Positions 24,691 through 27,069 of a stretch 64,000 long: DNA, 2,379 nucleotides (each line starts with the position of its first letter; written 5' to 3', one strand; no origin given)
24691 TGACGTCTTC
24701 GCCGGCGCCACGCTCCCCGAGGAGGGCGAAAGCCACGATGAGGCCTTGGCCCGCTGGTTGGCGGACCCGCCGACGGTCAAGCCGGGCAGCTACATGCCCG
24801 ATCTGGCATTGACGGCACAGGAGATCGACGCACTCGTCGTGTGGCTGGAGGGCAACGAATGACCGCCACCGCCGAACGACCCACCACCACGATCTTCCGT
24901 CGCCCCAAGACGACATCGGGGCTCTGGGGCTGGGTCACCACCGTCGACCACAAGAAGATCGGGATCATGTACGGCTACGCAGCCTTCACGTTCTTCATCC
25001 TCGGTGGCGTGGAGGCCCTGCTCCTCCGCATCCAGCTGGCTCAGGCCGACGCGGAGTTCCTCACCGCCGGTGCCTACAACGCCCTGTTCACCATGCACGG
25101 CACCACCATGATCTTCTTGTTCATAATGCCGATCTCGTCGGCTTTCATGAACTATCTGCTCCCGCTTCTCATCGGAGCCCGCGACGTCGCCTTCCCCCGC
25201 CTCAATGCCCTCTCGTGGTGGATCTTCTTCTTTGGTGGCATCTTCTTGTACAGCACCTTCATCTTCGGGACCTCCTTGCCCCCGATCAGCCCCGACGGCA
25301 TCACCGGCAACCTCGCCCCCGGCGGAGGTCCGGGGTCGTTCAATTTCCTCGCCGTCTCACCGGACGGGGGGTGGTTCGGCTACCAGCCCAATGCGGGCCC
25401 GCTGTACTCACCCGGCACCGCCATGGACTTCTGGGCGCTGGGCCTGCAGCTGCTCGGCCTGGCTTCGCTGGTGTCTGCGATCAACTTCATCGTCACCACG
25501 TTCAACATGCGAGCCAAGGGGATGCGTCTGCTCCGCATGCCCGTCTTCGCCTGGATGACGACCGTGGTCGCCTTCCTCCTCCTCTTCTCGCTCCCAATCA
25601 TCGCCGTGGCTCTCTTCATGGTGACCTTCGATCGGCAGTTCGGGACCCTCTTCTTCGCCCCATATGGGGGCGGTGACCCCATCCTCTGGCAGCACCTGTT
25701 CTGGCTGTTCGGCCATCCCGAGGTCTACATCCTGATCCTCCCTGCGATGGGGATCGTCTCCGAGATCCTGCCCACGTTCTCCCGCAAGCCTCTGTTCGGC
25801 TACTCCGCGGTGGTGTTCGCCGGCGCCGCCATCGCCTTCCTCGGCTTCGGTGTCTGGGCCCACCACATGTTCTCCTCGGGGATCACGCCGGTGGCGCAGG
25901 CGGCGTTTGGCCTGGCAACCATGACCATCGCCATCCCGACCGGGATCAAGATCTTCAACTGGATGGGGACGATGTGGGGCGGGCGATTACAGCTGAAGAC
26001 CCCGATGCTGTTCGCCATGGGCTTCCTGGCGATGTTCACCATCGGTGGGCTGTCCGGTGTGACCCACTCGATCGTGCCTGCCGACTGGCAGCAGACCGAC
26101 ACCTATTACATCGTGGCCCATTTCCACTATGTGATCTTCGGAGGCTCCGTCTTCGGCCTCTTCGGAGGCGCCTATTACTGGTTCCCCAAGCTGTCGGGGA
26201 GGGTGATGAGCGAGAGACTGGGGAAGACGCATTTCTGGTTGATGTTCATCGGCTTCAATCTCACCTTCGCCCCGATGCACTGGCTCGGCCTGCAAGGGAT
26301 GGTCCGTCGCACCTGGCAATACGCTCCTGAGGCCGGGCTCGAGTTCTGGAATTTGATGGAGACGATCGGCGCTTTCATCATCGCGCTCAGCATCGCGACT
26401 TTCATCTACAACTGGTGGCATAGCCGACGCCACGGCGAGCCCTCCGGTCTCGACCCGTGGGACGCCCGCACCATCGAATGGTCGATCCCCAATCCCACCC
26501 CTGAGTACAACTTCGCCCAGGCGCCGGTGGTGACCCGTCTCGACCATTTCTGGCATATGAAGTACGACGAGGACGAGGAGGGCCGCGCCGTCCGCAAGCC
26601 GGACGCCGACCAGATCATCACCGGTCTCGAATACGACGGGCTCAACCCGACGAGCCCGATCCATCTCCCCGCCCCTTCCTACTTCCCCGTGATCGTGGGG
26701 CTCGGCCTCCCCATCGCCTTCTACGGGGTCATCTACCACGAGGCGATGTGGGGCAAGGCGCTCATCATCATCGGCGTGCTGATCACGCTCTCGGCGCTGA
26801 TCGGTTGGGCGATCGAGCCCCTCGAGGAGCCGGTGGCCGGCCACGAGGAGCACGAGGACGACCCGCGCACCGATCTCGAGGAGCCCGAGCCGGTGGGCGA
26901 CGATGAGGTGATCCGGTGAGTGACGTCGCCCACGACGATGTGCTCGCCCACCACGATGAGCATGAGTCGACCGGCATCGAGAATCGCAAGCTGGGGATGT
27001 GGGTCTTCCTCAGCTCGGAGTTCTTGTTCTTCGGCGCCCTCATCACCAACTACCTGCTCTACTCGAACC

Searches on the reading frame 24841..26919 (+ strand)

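Call 12: search_protein_families(library=ncbifam, proteins=[window:24841-26919:+], max_evalue=1e-10)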
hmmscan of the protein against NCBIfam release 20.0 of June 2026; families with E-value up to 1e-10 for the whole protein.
window:24841-26919:+ (692 aa): 7 families
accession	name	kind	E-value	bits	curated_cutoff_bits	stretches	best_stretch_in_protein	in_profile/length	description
TIGR02891.1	CtaD_CoxA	equivalog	3.1e-208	692.5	670.75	2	170-564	112-504/504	cytochrome c oxidase subunit I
NF050116.1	cyt_aa3_Actin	exception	6e-175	583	880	2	173-575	117-518/522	aa3-type cytochrome oxidase subunit I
TIGR02882.1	QoxB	equivalog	2.4e-173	578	1015.5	2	171-654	156-619/643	cytochrome aa3 quinol oxidase subunit I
TIGR02843.1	CyoB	equivalog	7.9e-164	546.6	1020.35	2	176-581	167-570/646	cytochrome o ubiquinol oxidase subunit I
NF011592.0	PRK15017.1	equivalog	1.9e-133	446.6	1271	2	176-592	168-582/663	cytochrome o ubiquinol oxidase subunit I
NF041075.1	quin_ox_SoxB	equivalog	1.6e-17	63.6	700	1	171-518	96-443/468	proton pump complex quinol oxidase subunit SoxB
TIGR00780.1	ccoN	equivalog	1.9e-12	46.9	583.15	1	205-509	131-426/474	cytochrome-c oxidase, cbb3-type subunit I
